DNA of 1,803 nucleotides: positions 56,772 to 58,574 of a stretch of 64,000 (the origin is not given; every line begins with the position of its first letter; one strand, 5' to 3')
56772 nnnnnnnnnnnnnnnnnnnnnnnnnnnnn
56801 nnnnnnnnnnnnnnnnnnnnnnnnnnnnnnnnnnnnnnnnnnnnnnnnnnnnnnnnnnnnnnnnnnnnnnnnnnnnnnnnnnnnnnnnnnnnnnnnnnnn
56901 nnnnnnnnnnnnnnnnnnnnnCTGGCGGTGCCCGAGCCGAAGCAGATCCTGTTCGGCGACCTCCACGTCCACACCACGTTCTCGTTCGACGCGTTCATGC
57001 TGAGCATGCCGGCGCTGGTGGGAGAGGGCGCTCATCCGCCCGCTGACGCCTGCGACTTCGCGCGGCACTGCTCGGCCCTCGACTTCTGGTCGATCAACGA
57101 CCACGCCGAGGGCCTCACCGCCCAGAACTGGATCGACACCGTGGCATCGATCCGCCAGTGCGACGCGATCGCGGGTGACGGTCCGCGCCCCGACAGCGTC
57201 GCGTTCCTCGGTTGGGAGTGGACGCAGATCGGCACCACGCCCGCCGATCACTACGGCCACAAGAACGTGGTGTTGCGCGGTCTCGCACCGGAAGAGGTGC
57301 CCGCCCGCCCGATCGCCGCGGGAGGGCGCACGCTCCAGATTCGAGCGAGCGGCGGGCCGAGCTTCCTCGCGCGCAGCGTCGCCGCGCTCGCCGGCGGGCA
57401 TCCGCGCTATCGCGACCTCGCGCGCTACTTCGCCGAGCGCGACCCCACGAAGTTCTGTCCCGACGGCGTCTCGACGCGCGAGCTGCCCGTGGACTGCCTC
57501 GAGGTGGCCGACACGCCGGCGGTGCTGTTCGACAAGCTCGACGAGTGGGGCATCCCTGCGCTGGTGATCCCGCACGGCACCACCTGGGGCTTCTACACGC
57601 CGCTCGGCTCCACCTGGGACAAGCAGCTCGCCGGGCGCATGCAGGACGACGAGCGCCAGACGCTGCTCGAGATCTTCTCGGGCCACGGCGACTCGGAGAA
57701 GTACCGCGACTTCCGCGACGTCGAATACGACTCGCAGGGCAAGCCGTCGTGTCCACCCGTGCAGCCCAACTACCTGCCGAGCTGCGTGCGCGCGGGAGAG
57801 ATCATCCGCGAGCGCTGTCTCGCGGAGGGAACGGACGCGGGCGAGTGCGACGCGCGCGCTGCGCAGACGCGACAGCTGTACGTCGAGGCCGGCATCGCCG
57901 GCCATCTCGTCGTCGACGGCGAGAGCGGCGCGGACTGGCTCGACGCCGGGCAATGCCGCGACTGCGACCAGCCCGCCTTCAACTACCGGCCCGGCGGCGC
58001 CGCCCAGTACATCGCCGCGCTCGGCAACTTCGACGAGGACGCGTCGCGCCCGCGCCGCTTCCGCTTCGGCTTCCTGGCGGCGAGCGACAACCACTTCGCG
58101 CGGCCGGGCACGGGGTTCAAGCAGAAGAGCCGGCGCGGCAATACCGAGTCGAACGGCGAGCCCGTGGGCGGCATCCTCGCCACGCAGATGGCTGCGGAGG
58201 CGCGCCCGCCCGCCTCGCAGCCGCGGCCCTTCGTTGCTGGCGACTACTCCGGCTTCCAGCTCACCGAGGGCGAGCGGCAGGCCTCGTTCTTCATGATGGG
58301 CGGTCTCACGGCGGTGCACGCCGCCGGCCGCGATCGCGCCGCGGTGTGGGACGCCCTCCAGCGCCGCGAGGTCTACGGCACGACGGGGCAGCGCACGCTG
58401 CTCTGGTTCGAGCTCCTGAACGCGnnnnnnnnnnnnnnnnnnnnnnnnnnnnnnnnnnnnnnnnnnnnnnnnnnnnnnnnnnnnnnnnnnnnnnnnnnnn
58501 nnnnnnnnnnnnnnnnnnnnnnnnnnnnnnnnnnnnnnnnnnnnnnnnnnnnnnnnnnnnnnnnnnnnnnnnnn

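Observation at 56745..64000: TonB-dependent receptor flanked by two paralogous Cys-rich DUF3604 (PHP-like) exported proteins; the second gene is missing from the ORF track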

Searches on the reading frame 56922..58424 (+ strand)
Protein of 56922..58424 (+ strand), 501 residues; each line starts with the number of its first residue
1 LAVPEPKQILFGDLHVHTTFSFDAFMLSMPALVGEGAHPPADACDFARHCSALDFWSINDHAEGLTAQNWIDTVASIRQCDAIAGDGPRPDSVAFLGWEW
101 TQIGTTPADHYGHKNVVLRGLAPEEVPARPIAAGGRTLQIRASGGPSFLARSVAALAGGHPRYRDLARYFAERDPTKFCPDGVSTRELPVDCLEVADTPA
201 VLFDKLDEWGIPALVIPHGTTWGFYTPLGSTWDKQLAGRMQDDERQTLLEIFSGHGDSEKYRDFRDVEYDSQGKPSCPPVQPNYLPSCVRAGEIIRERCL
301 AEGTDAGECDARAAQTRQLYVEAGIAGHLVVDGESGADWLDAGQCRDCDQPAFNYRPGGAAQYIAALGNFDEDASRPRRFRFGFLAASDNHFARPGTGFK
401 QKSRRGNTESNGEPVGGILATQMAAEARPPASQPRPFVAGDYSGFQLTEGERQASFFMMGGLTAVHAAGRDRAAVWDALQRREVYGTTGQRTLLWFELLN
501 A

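Call 57: predict_structure(alignment_id=A2)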
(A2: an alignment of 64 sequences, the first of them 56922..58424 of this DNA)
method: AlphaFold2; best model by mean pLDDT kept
length: 501 residues; sequences in the alignment: 64
mean_pLDDT: 78.1   pTM: 0.84
mean pLDDT of the five models: 78.1, 73.9, 71.7, 71.6, 67.8
residues with pLDDT >= 90: 152; 70-90: 213; 50-70: 89; < 50: 47
segments of 3 or more residues with pLDDT < 50: 1-3, 35-41, 393-412, 488-501
pLDDT, mean of each block of 10 residues (from residue 1): 63 75 65 49 66 82 89 89 83 91 86 92 94 88 84 85 85 92 93 95 96 84 65 84 87 59 78 90 89 97 98 97 87 83 74 61 70 71 68 45 40 59 82 92 75 57 84 93 68 33 29
secondary structure, 60 per line:
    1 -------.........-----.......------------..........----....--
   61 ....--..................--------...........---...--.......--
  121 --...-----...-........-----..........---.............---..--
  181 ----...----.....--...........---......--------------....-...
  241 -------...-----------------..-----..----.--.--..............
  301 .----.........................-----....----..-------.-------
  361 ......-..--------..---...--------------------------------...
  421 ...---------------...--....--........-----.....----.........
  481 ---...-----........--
elements in order: E8-16 H22-28 H41-50 E55-58 H67-84 E93-103 E112-118 E131-133 H135-142 H148-157 H161-173 E192-196 H199-209 E213-218 H233-236 E248-250 H287-301 H306-330 H336-339 H361-366 E383-385 H418-423 H444-447 H450-457 E463-467 H472-480 E484-486 H492-499

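Call 60: fold_search(model_id=the predicted structure, library=pdb)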
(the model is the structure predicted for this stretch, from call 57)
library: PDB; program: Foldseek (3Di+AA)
matches with E <= 10: 545; with E <= 0.001: 0
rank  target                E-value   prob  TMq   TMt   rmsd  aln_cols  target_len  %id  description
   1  2hnh                  2.5e-03  0.85  0.14  0.09  15.3       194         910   14  Crystal structure of the catalytic alpha subunit of E. coli replicative DNA polymerase III (released 2006-09-19)
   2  4jom                  4.5e-03  0.80  0.15  0.09  15.4       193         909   16  Structure of E. coli Pol III 3mPHP mutant (released 2013-05-29)
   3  2hqa                  1.5e-02  0.23  0.15  0.09  21.4       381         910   13  Crystal structure of the catalytic alpha subunit of E. Coli replicative DNA polymerase III (released 2006-09-19)
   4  3e38_A                2.1e-02  0.93  0.15  0.21   6.9       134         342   22  CRYSTAL STRUCTURE OF A TWO-DOMAIN PROTEIN CONTAINING PREDICTED PHP-LIKE METAL-DEPENDENT PHOSPHOESTERASE (BVU_3505) FRO (released 2008-10-07)
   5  4gx9_B                2.6e-02  0.33  0.14  0.20  17.7       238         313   10  Crystal structure of a DNA polymerase III alpha-epsilon chimera (released 2013-04-03)
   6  4gx8_B                4.1e-02  0.57  0.15  0.22  15.2       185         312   13  Crystal structure of a DNA polymerase III alpha-epsilon chimera (released 2013-04-03)
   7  3e38_B                4.1e-02  0.33  0.15  0.21  17.5       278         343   13  CRYSTAL STRUCTURE OF A TWO-DOMAIN PROTEIN CONTAINING PREDICTED PHP-LIKE METAL-DEPENDENT PHOSPHOESTERASE (BVU_3505) FRO (released 2008-10-07)
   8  4gx9_C                4.9e-02  0.35  0.14  0.20  15.5       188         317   12  Crystal structure of a DNA polymerase III alpha-epsilon chimera (released 2013-04-03)
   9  4gx8_A                7.4e-02  0.25  0.14  0.22  18.4       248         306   11  Crystal structure of a DNA polymerase III alpha-epsilon chimera (released 2013-04-03)
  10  1wye_A                1.5e-01  0.04  0.09  0.13  21.2       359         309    8  Crystal structure of 2-keto-3-deoxygluconate kinase (form 1) from Sulfolobus Tokodaii (released 2006-07-04)
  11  2vhl_B                1.6e-01  0.13  0.18  0.22  19.6       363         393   10  The Three-dimensional structure of the N-Acetylglucosamine-6- phosphate deacetylase from Bacillus subtilis (released 2007-12-04)
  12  2vhl_A                2.8e-01  0.09  0.18  0.21  18.4       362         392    9  The Three-dimensional structure of the N-Acetylglucosamine-6- phosphate deacetylase from Bacillus subtilis (released 2007-12-04)
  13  4uci_B                4.5e-01  0.09  0.10  0.12  10.8       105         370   12  X-ray structure and activities of an essential Mononegavirales L- protein domain (released 2015-10-14)
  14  8bii_G                5.0e-01  0.11  0.09  0.14   7.0        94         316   10  O-Methyltransferase Plu4895 (mutant H229N) in complex with SAH (released 2023-03-08)
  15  8thm_B                5.0e-01  0.08  0.12  0.13  15.6       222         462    9  Beta carbonic anhydrase from the carboxysome of Cyanobium PCC 7001 (released 2023-08-09)
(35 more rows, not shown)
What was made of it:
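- Tried and rejected: It was of lower quality (pLDDT 78) and gave equally weak hits (calls 57, 60).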
